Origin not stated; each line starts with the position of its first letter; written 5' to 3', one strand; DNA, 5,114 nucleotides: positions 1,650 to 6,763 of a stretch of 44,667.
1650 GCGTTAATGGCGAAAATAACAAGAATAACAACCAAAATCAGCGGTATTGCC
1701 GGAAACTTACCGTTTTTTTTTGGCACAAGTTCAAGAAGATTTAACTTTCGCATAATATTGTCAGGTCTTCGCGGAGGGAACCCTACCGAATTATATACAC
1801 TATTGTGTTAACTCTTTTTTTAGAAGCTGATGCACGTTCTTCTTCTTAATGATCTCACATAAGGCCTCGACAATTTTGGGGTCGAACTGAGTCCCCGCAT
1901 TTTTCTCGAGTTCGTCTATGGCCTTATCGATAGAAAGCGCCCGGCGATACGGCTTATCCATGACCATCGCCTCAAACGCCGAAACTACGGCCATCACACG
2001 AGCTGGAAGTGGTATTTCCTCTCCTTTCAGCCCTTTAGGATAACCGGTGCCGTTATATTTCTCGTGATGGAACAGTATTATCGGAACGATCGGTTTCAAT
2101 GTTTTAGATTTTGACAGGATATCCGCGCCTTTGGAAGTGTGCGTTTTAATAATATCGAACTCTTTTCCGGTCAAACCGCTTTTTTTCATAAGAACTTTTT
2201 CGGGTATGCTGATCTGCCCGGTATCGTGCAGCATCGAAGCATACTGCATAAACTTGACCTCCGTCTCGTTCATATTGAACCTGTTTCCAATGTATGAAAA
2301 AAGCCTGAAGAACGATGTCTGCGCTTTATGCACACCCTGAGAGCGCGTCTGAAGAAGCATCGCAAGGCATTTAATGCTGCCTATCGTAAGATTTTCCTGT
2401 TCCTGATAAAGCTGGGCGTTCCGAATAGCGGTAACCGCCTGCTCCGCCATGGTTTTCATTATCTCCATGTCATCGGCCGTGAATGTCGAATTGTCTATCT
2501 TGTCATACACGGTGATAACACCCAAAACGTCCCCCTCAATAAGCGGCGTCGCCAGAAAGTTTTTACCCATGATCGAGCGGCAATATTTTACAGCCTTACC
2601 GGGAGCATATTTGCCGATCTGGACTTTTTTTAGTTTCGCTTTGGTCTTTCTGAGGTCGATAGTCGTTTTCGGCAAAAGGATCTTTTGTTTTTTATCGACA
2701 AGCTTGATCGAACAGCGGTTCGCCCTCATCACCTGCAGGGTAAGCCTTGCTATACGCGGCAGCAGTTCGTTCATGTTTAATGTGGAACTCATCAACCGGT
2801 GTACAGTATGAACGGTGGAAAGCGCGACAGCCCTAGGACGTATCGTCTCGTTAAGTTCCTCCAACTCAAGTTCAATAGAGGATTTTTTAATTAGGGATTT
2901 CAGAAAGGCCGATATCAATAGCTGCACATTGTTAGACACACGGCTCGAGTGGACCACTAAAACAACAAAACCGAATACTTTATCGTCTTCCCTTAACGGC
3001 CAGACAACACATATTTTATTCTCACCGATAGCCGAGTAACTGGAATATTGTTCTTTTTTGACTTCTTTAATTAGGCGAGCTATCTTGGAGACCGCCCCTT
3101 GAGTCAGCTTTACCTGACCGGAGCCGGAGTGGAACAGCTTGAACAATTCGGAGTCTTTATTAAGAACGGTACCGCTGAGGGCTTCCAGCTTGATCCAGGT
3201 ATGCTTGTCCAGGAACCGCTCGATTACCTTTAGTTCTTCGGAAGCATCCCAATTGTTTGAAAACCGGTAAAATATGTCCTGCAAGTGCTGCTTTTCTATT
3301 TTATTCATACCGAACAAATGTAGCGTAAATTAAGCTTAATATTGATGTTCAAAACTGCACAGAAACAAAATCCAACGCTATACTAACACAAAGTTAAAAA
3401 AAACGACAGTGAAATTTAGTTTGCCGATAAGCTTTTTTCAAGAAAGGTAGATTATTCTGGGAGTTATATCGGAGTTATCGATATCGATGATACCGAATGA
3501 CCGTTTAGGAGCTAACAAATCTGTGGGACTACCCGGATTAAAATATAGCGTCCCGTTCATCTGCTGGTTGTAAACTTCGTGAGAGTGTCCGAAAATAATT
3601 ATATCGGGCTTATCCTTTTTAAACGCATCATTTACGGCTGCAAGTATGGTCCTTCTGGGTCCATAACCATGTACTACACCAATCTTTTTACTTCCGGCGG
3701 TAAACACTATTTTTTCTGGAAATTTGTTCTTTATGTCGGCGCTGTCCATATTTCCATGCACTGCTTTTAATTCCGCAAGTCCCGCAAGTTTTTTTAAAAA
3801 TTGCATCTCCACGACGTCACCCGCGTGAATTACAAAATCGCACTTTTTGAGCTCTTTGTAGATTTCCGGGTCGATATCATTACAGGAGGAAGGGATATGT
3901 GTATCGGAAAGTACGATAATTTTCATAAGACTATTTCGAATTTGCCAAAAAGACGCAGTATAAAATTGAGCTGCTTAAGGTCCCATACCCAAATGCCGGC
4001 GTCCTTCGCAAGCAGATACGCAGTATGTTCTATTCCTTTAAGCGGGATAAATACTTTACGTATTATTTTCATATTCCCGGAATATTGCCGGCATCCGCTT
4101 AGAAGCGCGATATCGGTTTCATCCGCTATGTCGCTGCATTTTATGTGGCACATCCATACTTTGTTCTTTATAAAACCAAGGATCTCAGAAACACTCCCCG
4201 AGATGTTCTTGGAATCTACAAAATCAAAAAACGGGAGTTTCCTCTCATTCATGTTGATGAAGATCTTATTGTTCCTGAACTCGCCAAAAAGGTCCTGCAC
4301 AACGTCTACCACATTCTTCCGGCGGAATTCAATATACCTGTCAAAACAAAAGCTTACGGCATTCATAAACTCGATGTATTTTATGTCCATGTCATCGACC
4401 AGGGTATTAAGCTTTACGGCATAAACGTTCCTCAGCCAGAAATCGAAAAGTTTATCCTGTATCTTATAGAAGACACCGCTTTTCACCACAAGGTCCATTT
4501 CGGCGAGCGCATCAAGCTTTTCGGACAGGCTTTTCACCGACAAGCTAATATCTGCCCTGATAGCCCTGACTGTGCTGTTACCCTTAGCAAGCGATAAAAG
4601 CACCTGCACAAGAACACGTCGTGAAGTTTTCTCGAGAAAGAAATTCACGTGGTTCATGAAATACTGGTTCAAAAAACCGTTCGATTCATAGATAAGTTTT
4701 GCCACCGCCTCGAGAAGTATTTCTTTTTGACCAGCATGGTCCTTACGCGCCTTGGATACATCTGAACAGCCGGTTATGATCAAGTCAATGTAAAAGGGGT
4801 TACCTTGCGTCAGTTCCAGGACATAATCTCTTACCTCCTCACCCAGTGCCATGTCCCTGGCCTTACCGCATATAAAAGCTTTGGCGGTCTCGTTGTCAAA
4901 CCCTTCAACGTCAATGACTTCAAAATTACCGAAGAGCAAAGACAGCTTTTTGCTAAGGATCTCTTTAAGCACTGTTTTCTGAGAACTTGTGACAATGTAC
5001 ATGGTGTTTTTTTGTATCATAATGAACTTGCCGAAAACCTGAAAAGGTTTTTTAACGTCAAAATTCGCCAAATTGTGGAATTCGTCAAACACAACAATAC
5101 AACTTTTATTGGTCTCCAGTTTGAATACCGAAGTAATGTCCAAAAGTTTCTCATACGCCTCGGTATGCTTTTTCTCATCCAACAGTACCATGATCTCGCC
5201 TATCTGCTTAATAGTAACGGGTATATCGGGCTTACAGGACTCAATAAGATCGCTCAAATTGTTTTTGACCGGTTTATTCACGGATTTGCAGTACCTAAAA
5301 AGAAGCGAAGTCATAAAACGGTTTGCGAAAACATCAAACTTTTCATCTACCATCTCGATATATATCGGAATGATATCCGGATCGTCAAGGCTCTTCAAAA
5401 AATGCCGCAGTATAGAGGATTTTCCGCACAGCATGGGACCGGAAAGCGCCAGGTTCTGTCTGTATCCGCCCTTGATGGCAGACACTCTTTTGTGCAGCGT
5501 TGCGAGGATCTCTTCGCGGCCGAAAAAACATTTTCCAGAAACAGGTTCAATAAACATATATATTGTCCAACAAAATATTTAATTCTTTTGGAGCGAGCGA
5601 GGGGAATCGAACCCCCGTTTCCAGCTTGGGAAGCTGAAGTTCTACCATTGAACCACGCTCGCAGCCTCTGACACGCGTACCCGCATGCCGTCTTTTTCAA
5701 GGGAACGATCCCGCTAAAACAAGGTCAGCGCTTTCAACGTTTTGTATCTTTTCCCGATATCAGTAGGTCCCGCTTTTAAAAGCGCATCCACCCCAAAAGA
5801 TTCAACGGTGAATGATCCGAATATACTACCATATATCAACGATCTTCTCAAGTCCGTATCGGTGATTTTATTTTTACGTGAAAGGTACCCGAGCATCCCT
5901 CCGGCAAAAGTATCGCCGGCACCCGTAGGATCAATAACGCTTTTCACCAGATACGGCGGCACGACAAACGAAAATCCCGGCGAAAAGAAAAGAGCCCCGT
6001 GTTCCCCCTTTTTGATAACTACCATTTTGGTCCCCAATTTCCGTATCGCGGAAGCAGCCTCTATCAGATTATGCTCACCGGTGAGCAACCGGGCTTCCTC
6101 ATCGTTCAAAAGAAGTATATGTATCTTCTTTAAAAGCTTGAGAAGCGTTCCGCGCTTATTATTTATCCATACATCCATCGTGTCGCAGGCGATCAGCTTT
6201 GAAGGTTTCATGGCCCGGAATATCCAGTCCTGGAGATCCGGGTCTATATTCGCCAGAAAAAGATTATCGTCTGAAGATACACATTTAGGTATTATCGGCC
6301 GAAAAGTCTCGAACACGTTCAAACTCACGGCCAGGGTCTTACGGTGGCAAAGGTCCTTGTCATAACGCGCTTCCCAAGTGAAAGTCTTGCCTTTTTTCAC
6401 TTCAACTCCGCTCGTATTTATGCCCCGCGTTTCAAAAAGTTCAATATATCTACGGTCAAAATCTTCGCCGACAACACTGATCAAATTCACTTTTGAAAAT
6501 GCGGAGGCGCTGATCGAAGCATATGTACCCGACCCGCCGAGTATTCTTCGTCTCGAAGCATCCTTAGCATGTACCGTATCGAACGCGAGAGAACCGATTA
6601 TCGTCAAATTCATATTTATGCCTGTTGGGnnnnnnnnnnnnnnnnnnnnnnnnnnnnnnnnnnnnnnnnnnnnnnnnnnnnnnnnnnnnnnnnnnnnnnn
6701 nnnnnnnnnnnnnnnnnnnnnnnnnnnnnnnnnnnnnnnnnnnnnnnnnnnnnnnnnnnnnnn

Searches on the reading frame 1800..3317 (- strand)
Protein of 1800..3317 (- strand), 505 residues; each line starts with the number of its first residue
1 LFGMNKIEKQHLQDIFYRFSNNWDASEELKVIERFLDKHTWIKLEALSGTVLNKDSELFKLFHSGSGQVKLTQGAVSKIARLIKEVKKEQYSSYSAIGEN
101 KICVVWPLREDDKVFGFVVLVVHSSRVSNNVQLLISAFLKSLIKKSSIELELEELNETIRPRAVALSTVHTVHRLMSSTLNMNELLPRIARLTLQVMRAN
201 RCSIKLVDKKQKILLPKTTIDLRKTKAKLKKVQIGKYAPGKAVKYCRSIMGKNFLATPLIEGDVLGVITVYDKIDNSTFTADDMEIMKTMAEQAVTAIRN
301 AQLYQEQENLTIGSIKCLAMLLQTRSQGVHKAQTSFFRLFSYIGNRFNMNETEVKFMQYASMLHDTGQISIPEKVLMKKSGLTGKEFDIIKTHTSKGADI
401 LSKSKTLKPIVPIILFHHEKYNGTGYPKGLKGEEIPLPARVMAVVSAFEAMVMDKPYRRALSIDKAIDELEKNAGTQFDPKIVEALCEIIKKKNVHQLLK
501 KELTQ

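Call 60: search_protein_families(library=pfam, proteins=[window:1800-3317:-], max_evalue=0.001)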
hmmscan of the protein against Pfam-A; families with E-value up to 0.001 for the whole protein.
window:1800-3317:- (505 aa): 5 families
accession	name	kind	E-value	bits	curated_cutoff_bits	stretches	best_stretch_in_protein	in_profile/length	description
PF13487.12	HD_5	-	4.2e-40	137.7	27.2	1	317-482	2-170/170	HD domain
PF01966.28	HD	-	5.1e-11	43.3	22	1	342-451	14-116/116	HD domain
PF01590.32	GAF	-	2e-08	35.2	22.4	1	247-298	83-133/133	GAF domain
PF13185.12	GAF_2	-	4.9e-08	33.7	28.6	1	250-298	87-135/136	GAF domain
PF13492.12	GAF_3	-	1e-07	32.9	27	1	182-300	2-129/129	GAF domain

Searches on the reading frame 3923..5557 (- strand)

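Call 60: search_protein_families(library=pfam, proteins=[window:3923-5557:-], max_evalue=0.001)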
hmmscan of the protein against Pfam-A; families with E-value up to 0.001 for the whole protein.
window:3923-5557:- (544 aa): 3 families
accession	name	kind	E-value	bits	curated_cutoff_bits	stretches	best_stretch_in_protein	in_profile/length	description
PF01637.24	ATPase_2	-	1.6e-11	44.9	33.2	1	11-257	1-222/225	ATPase domain predominantly from Archaea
PF13191.12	AAA_16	-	1.9e-08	35.4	32.6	1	11-164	2-145/167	AAA ATPase domain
PF13173.12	AAA_14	-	2.3e-06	28.1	27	0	128-206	39-112/129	AAA domain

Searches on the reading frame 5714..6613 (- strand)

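Call 60: search_protein_families(library=pfam, proteins=[window:5714-6613:-], max_evalue=0.001)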
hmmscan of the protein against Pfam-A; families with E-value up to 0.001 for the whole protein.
window:5714-6613:- (299 aa): 1 family
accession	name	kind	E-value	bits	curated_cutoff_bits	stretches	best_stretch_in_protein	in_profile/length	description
PF00294.29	PfkB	-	1.2e-30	107.3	25.8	1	12-277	23-297/302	pfkB family carbohydrate kinase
